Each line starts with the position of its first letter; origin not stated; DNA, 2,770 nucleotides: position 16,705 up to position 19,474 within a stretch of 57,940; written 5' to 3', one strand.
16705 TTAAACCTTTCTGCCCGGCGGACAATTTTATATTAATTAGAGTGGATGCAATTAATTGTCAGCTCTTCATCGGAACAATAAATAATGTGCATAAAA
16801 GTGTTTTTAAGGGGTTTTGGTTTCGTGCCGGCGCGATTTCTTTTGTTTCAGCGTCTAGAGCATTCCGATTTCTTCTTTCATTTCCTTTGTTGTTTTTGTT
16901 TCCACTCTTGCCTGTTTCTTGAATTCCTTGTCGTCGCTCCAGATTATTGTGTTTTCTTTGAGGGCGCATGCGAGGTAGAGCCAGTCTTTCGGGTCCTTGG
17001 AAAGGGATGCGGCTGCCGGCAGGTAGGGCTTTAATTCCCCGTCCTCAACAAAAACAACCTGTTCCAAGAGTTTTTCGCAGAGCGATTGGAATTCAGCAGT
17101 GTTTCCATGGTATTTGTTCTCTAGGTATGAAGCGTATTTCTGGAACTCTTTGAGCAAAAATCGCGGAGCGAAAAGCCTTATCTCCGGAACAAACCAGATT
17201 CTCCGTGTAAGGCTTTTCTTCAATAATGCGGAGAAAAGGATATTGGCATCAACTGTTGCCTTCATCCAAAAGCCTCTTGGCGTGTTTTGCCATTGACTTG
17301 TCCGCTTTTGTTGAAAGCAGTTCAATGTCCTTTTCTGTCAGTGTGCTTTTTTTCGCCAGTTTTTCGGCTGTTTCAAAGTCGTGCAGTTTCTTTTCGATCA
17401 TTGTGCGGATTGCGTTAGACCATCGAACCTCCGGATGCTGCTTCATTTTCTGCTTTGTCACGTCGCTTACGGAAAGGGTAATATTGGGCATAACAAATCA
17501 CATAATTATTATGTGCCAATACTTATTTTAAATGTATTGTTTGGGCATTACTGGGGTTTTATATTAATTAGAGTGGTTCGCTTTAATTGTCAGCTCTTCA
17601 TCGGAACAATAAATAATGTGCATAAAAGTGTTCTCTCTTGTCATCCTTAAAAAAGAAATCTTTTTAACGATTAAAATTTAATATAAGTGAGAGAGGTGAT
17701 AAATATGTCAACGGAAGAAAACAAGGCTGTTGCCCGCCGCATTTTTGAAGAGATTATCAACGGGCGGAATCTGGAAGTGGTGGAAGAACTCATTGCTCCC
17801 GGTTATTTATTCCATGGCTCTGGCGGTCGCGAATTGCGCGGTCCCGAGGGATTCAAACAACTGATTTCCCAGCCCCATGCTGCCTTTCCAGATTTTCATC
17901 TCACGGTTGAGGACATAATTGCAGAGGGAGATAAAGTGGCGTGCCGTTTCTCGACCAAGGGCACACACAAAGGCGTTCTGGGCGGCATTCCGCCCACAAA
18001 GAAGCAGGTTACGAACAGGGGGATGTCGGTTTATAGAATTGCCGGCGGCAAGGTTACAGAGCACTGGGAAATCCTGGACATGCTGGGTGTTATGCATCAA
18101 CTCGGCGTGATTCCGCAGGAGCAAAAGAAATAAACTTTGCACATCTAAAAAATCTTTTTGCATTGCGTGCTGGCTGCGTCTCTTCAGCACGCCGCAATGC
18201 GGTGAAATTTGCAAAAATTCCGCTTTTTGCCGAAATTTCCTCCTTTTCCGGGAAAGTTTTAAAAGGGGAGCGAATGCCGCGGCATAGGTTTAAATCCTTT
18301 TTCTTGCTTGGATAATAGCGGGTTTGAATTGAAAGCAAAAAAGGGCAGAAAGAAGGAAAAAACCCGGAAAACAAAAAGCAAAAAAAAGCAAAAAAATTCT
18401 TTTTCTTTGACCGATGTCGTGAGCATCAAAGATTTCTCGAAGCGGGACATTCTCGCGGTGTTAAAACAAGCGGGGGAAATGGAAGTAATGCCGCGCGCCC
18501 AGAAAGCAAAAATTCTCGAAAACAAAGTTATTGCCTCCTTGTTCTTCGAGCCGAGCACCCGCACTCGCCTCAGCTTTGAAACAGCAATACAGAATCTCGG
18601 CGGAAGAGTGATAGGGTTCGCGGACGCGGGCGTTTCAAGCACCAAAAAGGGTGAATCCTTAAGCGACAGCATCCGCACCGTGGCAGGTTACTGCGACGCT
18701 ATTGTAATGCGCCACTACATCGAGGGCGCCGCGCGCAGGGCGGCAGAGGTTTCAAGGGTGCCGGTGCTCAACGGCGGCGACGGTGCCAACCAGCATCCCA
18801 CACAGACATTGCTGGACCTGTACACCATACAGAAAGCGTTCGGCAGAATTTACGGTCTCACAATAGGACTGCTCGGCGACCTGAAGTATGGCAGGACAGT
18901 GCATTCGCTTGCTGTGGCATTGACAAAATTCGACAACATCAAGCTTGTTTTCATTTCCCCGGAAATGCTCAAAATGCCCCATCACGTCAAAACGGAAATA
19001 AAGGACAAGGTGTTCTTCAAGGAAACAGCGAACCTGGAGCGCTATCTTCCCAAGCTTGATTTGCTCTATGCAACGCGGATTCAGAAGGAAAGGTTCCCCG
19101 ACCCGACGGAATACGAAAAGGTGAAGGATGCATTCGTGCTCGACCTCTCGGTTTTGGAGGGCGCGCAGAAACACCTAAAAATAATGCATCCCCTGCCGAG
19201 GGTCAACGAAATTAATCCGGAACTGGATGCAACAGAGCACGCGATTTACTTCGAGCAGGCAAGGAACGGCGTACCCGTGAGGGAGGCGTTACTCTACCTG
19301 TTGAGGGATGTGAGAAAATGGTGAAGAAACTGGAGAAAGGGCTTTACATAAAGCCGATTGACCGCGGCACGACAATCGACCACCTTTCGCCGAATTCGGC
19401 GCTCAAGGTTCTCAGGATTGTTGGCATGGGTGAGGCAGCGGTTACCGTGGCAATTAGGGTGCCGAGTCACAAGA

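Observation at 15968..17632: Two toxin-antitoxin operons packaged as cassettes between copies of a 76-bp direct repeat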

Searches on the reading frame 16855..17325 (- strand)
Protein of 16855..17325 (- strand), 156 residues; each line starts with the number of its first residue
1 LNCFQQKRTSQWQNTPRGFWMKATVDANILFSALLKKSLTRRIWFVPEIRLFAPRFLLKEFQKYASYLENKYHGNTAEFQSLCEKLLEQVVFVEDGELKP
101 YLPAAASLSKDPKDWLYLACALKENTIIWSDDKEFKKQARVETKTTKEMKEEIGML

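Call 10: search_protein_families(library=pfam, proteins=[window:16855-17325:-], max_evalue=0.01)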
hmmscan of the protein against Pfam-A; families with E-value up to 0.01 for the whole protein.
window:16855-17325:- (156 aa): 3 families
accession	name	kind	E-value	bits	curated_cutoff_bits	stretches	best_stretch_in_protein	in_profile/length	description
PF10130.15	PIN_2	-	2.8e-25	89.5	22.4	1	25-152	2-131/133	PIN domain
PF01850.27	PIN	-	0.00059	20.9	23.6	1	25-139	3-118/120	PIN domain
PF13470.12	PIN_3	-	0.0021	19.3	27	1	24-125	3-105/115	PIN domain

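Call 27: find_homologous_proteins(query=window:16855-17265:-)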
Query window:16855-17265:- (136 aa): 156 proteins with E <= 0.001 among 161 candidates; the best 120 are listed.
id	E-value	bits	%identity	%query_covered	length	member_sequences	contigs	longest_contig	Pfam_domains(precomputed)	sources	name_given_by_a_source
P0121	1.0e-83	296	100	100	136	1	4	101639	PF10130.16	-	-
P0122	1.0e-75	270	89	100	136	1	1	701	PF10130.16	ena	-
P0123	2.7e-72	259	86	100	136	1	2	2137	PF10130.16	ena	-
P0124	6.8e-68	245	85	100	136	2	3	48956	PF10130.16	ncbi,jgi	-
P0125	2.7e-56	207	71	100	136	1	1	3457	PF10130.16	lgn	-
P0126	1.5e-55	205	70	100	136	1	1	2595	PF10130.16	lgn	-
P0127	1.8e-55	204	69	100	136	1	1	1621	PF10130.16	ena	-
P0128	1.5e-54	202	67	100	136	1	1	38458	PF10130.16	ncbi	ncbi:MAG: PIN domain-containing protein [Candidatus Diapherotrites archaeon]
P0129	1.7e-54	201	67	100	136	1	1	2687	PF10130.16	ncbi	-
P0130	2.4e-54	201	68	100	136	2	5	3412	PF10130.16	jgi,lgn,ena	-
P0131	3.4e-54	200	68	100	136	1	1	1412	PF10130.16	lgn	-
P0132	3.6e-54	200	66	100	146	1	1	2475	PF10130.16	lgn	-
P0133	4.5e-54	200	66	100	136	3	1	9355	PF10130.16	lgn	-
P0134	2.0e-53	198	67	99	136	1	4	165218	PF10130.16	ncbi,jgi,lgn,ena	-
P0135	2.6e-53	197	68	100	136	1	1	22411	PF10130.16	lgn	-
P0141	2.5e-52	194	69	100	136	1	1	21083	PF10130.16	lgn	-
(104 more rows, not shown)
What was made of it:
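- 16855..17265 (-): TA2 toxin, 136 aa, PIN_2 domain. call 10 (E=2.8e-25), call 27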

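Call 28: find_encoding_contigs(protein=P0124, flank=10000, max_places=6)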
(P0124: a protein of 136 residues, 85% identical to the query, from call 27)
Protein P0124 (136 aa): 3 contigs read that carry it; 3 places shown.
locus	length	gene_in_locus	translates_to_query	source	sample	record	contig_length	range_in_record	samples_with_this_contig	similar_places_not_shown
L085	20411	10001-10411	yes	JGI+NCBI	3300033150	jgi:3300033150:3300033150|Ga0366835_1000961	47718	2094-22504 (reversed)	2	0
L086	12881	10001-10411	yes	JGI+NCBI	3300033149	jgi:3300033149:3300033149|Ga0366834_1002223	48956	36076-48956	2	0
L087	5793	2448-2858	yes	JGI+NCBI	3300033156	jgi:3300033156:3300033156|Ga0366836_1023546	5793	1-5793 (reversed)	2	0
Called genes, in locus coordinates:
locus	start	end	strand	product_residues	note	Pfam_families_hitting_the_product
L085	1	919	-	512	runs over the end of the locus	PF02885:Glycos_trans_3N, PF00591:Glycos_transf_3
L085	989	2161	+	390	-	PF04389:Peptidase_M28 (weak), PF01546:Peptidase_M20, PF07687:M20_dimer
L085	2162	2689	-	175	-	PF18306:LDcluster4, PF03641:Lysine_decarbox (weak)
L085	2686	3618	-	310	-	PF00215:OMPdecase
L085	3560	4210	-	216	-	PF00156:Pribosyltran, PF14681:UPRTase (weak)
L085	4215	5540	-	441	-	PF01979:Amidohydro_1, PF07969:Amidohydro_3 (faint), PF12890:DHOase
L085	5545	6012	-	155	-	PF01948:PyrI, PF02748:PyrI_C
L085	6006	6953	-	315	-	PF02729:OTCace_N, PF00185:OTCace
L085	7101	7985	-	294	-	-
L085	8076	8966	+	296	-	-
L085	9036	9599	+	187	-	-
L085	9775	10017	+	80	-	PF26688:RHH_12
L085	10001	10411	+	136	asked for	PF10130:PIN_2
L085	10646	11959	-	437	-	PF18195:GatD_N, PF00710:Asparaginase, PF17763:Asparaginase_C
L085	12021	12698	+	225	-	PF01902:Diphthami_syn_2_N, PF28410:Diphthami_syn_2_C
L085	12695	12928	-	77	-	-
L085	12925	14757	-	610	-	PF04675:DNA_ligase_A_N, PF01068:DNA_ligase_A_M, PF09414:RNA_ligase (weak), PF04679:DNA_ligase_A_C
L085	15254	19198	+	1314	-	PF17957:Big_7, PF00801:PKD (weak), PF18911:PKD_4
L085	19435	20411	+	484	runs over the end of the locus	PF00587:tRNA-synt_2b, PF03129:HGTP_anticodon, PF09180:ProRS-C_1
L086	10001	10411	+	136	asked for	PF10130:PIN_2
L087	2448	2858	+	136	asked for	PF10130:PIN_2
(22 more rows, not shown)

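Call 32: find_encoding_contigs(protein=P0123, flank=10000, max_places=6)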
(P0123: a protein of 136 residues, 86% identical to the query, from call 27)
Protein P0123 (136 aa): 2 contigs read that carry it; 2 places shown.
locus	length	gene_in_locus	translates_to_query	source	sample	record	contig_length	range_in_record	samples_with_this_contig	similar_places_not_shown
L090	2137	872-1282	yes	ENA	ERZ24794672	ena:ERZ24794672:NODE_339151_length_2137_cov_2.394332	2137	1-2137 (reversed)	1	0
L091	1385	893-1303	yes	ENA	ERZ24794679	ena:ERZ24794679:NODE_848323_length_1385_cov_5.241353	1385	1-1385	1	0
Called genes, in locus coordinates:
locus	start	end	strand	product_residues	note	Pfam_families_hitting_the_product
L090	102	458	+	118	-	-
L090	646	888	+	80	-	PF26688:RHH_12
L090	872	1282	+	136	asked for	PF10130:PIN_2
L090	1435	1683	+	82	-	-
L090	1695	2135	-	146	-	?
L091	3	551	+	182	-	?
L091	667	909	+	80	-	PF26688:RHH_12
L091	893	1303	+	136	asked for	PF10130:PIN_2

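Call 80: search_protein_families(library=ncbifam, proteins=[window:16855-17265:-, L090:1435-1683:+, L090:1680-1958:+, L090:102-458:+], max_evalue=0.1)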
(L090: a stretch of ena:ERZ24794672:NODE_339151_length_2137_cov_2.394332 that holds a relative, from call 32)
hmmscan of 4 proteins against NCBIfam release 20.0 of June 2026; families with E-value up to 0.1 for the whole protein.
window:16855-17265:- (136 aa): 1 family
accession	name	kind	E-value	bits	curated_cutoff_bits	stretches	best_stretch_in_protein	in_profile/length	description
TIGR00305.1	TIGR00305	equivalog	0.031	14.6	29.15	1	3-113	2-110/115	putative toxin-antitoxin system toxin component, PIN family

L090:1435-1683:+ (82 aa): 0 families

L090:1680-1958:+ (92 aa): 1 family
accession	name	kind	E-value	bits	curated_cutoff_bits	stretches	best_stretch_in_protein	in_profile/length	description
NF007325.0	PRK09814.1-4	equivalog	0.02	14.1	491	1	37-86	133-182/337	sugar transferase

L090:102-458:+ (118 aa): 1 family
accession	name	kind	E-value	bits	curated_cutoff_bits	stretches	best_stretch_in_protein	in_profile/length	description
NF010389.0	PRK13816.1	equivalog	0.035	14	196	1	65-114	48-97/131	ribosome-binding factor A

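Call 81: search_protein_families(library=pfam, proteins=[L090:1435-1683:+, L090:1680-1958:+, L090:102-458:+, L085:9036-9599:+, L085:8076-8966:+, L085:7101-7985:-], max_evalue=1)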
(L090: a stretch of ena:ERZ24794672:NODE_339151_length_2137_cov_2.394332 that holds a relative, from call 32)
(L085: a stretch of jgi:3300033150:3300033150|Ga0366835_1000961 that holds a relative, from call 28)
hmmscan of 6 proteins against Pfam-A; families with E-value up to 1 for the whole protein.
L090:1435-1683:+ (82 aa): 0 families

L090:1680-1958:+ (92 aa): 2 families
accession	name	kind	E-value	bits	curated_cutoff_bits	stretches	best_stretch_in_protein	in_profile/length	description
PF02120.21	Flg_hook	-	0.0072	16.6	29.8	1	25-60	46-81/85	Flagellar hook-length control protein FliK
PF04423.19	Rad50_zn_hook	-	0.19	12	24.3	1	23-42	28-47/52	Rad50 zinc hook motif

L090:102-458:+ (118 aa): 0 families

L085:9036-9599:+ (187 aa): 2 families
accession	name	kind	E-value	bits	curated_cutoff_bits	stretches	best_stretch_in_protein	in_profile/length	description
PF10483.15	Elong_Iki1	-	0.061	13.3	22.5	1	19-70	88-140/292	Elongator subunit Iki1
PF09087.17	Cyc-maltodext_N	-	0.18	12.6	25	1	111-148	17-54/88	Cyclomaltodextrinase, N-terminal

L085:8076-8966:+ (296 aa): 4 families
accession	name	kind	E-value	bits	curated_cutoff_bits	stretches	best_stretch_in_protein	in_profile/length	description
PF13649.12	Methyltransf_25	-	0.00052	21.1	27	1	72-143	4-78/97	Methyltransferase domain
PF13027.11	DUF3888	-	0.0068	17.2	22.2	1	183-254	12-73/87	Protein of unknown function (DUF3888)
PF08241.18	Methyltransf_11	-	0.042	14.9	21.2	1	74-139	4-70/95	Methyltransferase domain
PF01209.24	Ubie_methyltran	-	0.067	13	20.1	1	61-120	43-105/233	ubiE/COQ5 methyltransferase family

L085:7101-7985:- (294 aa): 0 families

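Call 87: find_encoding_contigs(protein=P0141, flank=10000, max_places=3)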
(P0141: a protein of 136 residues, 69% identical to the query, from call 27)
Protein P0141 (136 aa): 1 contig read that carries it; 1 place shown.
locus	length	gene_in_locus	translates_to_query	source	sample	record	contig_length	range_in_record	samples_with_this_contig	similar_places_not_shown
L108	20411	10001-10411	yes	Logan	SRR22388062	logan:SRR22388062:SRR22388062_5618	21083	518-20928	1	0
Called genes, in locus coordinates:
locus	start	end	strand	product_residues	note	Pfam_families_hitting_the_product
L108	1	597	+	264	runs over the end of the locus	-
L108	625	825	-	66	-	-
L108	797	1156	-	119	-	-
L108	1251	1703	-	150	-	PF17146:PIN_6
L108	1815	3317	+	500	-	PF01409:tRNA-synt_2d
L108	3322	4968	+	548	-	PF03483:B3_4 (weak), PF03484:B5, PF17759:tRNA_synthFbeta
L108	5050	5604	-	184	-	-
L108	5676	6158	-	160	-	-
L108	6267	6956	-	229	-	-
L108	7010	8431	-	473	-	PF00004:AAA, PF21960:RCF1-5-like_lid (weak)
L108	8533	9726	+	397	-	PF01926:MMR_HSR1, PF08438:YGR210-like_G4, PF02824:TGS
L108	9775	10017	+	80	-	PF26688:RHH_12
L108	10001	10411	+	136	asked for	PF10130:PIN_2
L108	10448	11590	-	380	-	PF01637:ATPase_2, PF05621:TniB (weak), PF13191:AAA_16, PF24883:NPHP3_N (faint), PF00004:AAA, PF13401:AAA_22, PF22703:Cdc6_lid, PF09079:WHD_Cdc6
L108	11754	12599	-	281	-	PF03891:DUF333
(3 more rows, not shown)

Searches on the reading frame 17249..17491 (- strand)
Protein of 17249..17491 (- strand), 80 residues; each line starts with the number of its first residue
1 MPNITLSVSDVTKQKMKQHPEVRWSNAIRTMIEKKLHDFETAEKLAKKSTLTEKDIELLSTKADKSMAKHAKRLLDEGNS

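Call 10: search_protein_families(library=pfam, proteins=[window:17249-17491:-], max_evalue=0.01)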
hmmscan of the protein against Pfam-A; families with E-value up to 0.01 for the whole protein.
window:17249-17491:- (80 aa): 0 families

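Call 80: search_protein_families(library=ncbifam, proteins=[window:17249-17491:-], max_evalue=0.1)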
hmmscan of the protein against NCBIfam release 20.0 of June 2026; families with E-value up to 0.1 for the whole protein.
window:17249-17491:- (80 aa): 1 family
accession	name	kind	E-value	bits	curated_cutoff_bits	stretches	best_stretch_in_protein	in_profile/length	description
NF050799.1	TA_anti_VapB_Sulfo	equivalog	2.9e-06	27.7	60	1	8-62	6-59/69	type II toxin-antitoxin system VapB family antitoxin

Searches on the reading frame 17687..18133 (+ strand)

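Call 10: search_protein_families(library=pfam, proteins=[window:17687-18133:+], max_evalue=0.01)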
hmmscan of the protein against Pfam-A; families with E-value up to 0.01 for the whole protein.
window:17687-18133:+ (148 aa): 3 families
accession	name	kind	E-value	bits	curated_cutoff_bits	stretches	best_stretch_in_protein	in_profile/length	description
PF07366.18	SnoaL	-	1.1e-37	129.1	28.4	1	15-139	2-126/126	SnoaL-like polyketide cyclase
PF12680.13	SnoaL_2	-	9e-24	84.5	27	1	17-126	2-102/102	SnoaL-like domain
PF14534.12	DUF4440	-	0.0002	22.2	25.2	1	18-96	6-83/107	Domain of unknown function (DUF4440)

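Call 80: search_protein_families(library=ncbifam, proteins=[window:17705-18133:+], max_evalue=0.1)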
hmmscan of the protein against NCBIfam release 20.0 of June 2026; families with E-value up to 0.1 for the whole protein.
window:17705-18133:+ (142 aa): 2 families
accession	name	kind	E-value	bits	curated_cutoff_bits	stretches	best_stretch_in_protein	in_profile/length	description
NF033407.1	SnoaL_meth_ester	subfamily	9.1e-13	48.2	200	1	6-135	4-134/144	SnoaL/DnrD family polyketide biosynthesis methyl ester cyclase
TIGR02096.1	TIGR02096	subfamily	2.1e-11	44.3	97.1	1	15-134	8-129/129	ketosteroid isomerase-related protein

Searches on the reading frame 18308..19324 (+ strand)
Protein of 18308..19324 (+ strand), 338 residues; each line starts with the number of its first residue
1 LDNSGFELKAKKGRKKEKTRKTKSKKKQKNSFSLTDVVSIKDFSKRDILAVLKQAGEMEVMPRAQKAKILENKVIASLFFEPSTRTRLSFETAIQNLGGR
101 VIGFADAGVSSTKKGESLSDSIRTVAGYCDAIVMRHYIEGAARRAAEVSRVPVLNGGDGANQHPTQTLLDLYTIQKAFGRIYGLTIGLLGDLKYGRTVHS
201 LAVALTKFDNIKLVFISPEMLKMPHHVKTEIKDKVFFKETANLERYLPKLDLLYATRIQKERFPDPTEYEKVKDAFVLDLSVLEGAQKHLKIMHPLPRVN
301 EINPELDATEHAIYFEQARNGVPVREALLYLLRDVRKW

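Call 10: search_protein_families(library=pfam, proteins=[window:18308-19324:+], max_evalue=0.01)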
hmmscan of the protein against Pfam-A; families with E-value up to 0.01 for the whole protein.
window:18308-19324:+ (338 aa): 2 families
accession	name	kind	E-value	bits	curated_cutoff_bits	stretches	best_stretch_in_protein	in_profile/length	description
PF02729.26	OTCace_N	-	6.1e-47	159.9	29.9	1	36-175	2-147/148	Aspartate/ornithine carbamoyltransferase, carbamoyl-P binding domain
PF00185.30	OTCace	-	1e-26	94.3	29.4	1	183-332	2-157/157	Aspartate/ornithine carbamoyltransferase, Asp/Orn binding domain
